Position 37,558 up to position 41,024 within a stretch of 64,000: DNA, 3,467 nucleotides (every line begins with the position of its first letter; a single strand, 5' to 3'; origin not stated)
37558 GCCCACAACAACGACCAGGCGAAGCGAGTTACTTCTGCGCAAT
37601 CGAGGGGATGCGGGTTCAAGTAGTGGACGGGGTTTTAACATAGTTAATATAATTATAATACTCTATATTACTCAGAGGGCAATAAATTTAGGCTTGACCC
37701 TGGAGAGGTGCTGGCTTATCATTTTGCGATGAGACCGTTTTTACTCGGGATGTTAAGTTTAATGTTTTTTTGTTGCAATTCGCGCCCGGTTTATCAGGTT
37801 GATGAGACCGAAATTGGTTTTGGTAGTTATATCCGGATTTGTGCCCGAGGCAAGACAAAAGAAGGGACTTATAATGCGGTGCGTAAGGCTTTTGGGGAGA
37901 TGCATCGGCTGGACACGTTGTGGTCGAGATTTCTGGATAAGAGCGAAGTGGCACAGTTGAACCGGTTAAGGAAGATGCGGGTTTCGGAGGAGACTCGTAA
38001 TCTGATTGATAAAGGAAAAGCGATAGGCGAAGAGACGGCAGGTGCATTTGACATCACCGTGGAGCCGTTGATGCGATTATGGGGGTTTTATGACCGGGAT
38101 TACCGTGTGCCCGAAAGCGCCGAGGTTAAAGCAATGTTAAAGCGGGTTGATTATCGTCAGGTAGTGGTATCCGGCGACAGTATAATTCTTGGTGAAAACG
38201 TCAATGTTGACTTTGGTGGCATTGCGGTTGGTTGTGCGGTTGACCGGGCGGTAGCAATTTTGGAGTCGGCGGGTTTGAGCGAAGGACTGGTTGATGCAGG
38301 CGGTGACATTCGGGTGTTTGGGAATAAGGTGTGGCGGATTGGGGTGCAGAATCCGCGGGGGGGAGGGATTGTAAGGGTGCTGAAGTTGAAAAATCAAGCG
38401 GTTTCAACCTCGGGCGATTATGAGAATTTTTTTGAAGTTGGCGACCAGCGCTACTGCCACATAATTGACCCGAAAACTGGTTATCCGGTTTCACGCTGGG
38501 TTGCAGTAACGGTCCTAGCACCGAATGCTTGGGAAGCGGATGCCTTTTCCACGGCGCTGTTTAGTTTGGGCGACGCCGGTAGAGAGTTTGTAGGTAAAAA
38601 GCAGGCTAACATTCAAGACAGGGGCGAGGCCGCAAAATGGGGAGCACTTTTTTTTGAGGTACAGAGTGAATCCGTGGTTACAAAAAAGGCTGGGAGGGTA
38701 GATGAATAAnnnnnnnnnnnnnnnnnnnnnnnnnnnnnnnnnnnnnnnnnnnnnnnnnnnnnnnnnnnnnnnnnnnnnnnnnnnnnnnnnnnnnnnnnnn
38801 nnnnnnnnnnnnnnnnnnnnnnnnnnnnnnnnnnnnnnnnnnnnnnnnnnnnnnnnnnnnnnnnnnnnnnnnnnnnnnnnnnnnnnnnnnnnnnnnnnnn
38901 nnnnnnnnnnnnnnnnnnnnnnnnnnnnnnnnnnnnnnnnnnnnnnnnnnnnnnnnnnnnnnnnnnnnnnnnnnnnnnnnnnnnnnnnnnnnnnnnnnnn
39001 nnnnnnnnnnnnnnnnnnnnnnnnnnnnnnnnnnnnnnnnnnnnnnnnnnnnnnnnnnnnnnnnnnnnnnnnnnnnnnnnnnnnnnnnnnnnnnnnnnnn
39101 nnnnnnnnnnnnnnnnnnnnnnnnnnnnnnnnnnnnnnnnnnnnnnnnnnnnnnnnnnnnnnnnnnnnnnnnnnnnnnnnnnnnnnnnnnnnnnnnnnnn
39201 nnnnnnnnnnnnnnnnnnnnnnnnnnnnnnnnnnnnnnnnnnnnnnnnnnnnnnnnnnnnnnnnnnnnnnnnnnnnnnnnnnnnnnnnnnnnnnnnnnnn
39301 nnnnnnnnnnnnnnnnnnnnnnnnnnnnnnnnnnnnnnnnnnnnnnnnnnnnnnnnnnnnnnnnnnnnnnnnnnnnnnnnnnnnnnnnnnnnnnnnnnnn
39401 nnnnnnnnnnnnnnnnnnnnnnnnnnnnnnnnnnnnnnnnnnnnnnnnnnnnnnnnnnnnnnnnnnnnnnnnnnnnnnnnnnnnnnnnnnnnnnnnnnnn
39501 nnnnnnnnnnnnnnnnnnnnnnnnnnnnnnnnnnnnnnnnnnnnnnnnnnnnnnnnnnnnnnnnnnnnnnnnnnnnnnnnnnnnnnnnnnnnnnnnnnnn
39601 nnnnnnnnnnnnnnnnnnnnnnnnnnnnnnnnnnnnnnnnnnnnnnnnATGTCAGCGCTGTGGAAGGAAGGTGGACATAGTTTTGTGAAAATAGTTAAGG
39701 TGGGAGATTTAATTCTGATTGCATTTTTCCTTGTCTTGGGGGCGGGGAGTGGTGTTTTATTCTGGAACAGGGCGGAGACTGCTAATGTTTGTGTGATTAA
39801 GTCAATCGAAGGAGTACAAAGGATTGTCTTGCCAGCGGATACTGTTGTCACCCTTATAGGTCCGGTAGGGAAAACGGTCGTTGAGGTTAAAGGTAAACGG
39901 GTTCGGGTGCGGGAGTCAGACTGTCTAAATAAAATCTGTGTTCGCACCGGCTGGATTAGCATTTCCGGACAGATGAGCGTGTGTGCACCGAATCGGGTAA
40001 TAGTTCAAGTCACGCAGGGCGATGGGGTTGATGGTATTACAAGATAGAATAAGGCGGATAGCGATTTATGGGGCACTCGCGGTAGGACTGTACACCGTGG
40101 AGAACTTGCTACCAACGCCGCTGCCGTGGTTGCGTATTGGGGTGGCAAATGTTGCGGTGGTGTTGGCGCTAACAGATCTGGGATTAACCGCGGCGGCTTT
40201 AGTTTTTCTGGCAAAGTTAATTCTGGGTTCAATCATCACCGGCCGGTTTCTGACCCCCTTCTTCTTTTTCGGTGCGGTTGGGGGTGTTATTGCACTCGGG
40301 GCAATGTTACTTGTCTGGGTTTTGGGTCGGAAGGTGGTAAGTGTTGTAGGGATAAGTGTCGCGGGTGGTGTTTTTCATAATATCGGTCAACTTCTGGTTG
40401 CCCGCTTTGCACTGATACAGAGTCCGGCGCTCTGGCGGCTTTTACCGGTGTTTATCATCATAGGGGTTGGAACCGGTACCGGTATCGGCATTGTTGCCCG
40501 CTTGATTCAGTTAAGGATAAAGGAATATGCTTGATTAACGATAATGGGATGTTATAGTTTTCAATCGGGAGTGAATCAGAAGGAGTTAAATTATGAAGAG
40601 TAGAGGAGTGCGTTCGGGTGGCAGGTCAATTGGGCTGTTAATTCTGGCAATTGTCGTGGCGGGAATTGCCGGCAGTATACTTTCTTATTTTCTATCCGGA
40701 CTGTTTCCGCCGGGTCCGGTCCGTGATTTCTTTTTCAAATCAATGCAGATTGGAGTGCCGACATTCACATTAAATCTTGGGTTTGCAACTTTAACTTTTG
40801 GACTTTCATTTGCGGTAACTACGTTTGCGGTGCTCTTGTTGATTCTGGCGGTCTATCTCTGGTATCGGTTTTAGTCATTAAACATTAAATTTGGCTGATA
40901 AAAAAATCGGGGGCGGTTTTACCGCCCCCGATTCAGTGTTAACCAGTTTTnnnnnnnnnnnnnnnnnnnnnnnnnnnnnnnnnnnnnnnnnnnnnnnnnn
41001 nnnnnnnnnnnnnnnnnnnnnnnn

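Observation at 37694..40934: ApbE flavin transferase, AmmeMemoRadiSam-type radical SAM, NusG-II-like and Gx-transporter genes in one tightly coupled cluster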

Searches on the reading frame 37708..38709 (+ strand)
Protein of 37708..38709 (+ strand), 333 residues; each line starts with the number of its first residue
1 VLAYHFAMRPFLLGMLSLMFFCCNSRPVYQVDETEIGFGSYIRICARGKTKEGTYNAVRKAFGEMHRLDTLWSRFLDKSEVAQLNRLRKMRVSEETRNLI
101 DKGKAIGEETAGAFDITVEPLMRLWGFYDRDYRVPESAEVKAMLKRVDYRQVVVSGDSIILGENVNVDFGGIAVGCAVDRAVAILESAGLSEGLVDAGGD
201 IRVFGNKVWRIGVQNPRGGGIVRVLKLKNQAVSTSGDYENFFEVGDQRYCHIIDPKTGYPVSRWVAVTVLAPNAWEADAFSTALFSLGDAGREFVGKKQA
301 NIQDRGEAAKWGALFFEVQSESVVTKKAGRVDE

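Call 3: search_protein_families(library=pfam, proteins=[window:37708-38709:+], max_evalue=0.01)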
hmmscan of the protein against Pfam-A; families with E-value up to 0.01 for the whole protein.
window:37708-38709:+ (333 aa): 1 family
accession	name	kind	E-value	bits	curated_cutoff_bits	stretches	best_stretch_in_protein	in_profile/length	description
PF02424.20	ApbE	-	5.6e-79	265.8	25.6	1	39-300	2-260/266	ApbE family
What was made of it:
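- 37729..38709 (+): ApbE-family FAD:protein FMN transferase, predicted lipoprotein. N-terminus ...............|C; motif SGDYE............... PF02424, 265.8 bits (call 3).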

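Call 4: search_protein_families(library=ncbifam, proteins=[window:37708-38709:+], max_evalue=0.01)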
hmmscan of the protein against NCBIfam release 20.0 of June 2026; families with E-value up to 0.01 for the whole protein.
window:37708-38709:+ (333 aa): 2 families
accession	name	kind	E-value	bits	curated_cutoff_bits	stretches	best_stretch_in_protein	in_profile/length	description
NF007774.0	PRK10461.1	equivalog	2.5e-37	128.6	498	1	38-291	42-312/351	FAD:protein FMN transferase ApbE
NF003324.0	PRK04334.1-4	equivalog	0.00084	19.2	275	0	178-214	87-123/238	hypothetical protein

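Call 67: search_solved_structures(query=window:37729-38709:+, max_evalue=0.00001, show_alignments=1)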
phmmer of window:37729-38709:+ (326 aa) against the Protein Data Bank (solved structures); distinct sequences matched with E-value up to 0.00001: 13.
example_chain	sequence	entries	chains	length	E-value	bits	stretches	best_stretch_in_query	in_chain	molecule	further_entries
1vrm_A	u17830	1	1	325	3.6e-44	154.5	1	30-281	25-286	hypothetical protein TM1553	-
5mgy_H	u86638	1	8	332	5.3e-36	127.7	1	40-282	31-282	FAD:protein FMN transferase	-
7esa_A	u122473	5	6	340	2.4e-35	125.6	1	71-284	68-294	FAD:protein FMN transferase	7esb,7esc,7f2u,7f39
4xgw_A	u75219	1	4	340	9.1e-32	113.8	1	64-288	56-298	FAD:protein FMN transferase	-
2o18_A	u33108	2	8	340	9.1e-32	113.8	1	64-288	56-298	Thiamine biosynthesis lipoprotein apbE | FAD:protein FMN transferase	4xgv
3pnd_A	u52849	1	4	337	1.2e-31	113.4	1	56-290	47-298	Thiamine biosynthesis lipoprotein ApbE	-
4xgx_A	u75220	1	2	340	1.8e-31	112.8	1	80-288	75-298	FAD:protein FMN transferase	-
6nxi_A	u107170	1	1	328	5.8e-29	104.6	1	68-283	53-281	FAD:protein FMN transferase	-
4xdt_A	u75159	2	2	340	6.7e-28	101.1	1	22-281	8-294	FAD:protein FMN transferase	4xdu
6nxj_A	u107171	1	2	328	1.5e-27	100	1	68-283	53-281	FAD:protein FMN transferase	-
4ifu_A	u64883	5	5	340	4.5e-27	98.3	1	22-281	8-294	FAD:protein FMN transferase | Thiamine biosynthesis lipoprotein ApbE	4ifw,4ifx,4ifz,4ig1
7mgt_A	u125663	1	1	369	2.8e-26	95.8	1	25-281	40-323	FAD:protein FMN transferase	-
4xdr_A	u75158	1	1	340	5.9e-26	94.7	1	22-281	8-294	FAD:protein FMN transferase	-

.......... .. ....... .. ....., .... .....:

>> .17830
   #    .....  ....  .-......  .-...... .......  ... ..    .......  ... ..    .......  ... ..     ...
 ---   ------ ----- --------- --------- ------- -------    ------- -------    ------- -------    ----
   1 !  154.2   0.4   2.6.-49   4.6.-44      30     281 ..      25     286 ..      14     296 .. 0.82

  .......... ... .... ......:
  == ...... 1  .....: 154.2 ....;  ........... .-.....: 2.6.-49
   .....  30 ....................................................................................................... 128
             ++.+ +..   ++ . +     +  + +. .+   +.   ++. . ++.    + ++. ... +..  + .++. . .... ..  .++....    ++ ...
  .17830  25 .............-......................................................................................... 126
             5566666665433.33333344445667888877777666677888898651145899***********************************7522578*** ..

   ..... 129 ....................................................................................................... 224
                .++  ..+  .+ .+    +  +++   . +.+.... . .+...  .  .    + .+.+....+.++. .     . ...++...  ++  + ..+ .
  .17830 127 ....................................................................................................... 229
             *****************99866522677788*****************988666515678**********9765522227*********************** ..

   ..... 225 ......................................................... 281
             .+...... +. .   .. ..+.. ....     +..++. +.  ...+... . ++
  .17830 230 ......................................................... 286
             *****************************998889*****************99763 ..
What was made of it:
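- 37729..38709 (+): Best solved relative is TM1553/1VRM at E 3.6e-44, followed by experimentally named FAD:protein FMN transferases (call 67).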

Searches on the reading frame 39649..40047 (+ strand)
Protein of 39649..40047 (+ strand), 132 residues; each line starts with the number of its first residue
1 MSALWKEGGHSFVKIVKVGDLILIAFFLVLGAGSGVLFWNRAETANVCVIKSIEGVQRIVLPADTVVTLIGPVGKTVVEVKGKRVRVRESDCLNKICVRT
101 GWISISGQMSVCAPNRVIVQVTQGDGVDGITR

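Call 3: search_protein_families(library=pfam, proteins=[window:39649-40047:+], max_evalue=0.01)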
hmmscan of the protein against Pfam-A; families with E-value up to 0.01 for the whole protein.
window:39649-40047:+ (132 aa): 1 family
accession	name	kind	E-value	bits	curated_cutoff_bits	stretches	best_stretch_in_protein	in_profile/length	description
PF07009.16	NusG_II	-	2.9e-22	79.3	29.6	1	23-123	1-105/107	NusG domain II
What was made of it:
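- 39685..40047 (+): EetA-type protein: an N-terminal membrane anchor plus a NusG_II domain predicted to face outward. Conserved motif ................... PF07009, E 2.9e-22 (call 3).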

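Call 4: search_protein_families(library=ncbifam, proteins=[window:39649-40047:+], max_evalue=0.01)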
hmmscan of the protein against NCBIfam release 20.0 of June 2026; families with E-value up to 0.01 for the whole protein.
window:39649-40047:+ (132 aa): 0 families

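Call 47: search_solved_structures(query=window:39685-40047:+, max_evalue=1, show_alignments=2)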
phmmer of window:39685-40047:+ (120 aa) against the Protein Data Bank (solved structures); distinct sequences matched with E-value up to 1: 5.
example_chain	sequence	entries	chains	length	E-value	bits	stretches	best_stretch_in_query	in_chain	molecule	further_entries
4obi_A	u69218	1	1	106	1.1e-07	35.2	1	64-116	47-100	Uncharacterized protein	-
2kpp_A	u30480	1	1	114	7.1e-07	32.5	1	64-116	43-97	Lin0431 protein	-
3ld7_A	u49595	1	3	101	1.3e-06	31.7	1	64-110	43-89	Lin0431 protein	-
4esn_A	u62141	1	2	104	0.0003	24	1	68-118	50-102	hypothetical protein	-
3tek_A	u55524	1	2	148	0.97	12.7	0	6-39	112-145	ThermoDBP-single stranded DNA binding protein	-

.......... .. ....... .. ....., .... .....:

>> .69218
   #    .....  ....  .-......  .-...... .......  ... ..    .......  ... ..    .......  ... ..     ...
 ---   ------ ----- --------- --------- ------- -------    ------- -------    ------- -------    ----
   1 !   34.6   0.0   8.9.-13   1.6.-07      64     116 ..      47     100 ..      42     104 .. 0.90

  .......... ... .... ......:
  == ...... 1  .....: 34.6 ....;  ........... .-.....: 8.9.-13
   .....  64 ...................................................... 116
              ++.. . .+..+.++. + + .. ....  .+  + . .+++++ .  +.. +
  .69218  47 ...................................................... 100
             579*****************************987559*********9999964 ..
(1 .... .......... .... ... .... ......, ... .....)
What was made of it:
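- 39685..40047 (+): Solved relatives 4OBI, 2KPP/3LD7 and 4ESN have no assigned function (call 47).
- The Cys residues are not conserved in Listeria-type EetA (alignment in call 47).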

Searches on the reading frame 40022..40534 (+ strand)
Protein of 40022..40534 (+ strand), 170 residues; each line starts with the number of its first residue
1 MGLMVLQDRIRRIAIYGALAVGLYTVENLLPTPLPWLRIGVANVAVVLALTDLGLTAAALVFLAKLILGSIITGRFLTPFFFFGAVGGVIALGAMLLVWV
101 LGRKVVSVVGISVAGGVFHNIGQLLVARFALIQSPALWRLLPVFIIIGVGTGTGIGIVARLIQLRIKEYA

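Call 3: search_protein_families(library=pfam, proteins=[window:40022-40534:+], max_evalue=0.01)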
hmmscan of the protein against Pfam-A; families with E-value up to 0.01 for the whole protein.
window:40022-40534:+ (170 aa): 1 family
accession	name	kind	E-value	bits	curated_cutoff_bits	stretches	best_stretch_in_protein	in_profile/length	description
PF07456.16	Hpre_diP_synt_I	-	3.3e-37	128.2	30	1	18-160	3-145/147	Heptaprenyl diphosphate synthase component I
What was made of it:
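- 40022..40534 (+): EetB-type membrane protein (PF07456, 'Gx transporter', misnamed heptaprenyl diphosphate synthase component I). It is the ECF-S-like FAD-export subunit. PF07456, 128.2 bits, covering residues 18-160 of the 170-aa form (call 3).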

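Call 4: search_protein_families(library=ncbifam, proteins=[window:40022-40534:+], max_evalue=0.01)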
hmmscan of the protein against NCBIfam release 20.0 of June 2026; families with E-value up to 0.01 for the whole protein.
window:40022-40534:+ (170 aa): 0 families

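Call 48: search_solved_structures(query=window:40022-40534:+, max_evalue=1)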
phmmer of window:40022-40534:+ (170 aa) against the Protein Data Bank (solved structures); distinct sequences matched with E-value up to 1: 0.

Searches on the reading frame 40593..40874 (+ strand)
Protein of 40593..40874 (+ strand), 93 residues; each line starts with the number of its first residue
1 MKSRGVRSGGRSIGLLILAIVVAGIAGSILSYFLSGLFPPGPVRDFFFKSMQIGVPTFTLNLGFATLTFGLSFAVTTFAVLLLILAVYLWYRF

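Call 3: search_protein_families(library=pfam, proteins=[window:40593-40874:+], max_evalue=0.01)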
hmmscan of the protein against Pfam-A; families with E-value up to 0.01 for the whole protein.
window:40593-40874:+ (93 aa): 1 family
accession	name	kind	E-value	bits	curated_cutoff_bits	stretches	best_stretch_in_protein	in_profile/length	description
PF14209.11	DUF4321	-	6.7e-09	35.9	27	1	46-89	3-47/48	Domain of unknown function (DUF4321)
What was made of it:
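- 40593..40874 (+): DUF4321 small membrane protein (93 aa). It is the most constant neighbour of AmrS within WOR-3. PF14209, E 6.7e-9 (call 3).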

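Call 4: search_protein_families(library=ncbifam, proteins=[window:40593-40874:+], max_evalue=0.01)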
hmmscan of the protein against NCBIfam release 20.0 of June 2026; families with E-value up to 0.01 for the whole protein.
window:40593-40874:+ (93 aa): 0 families
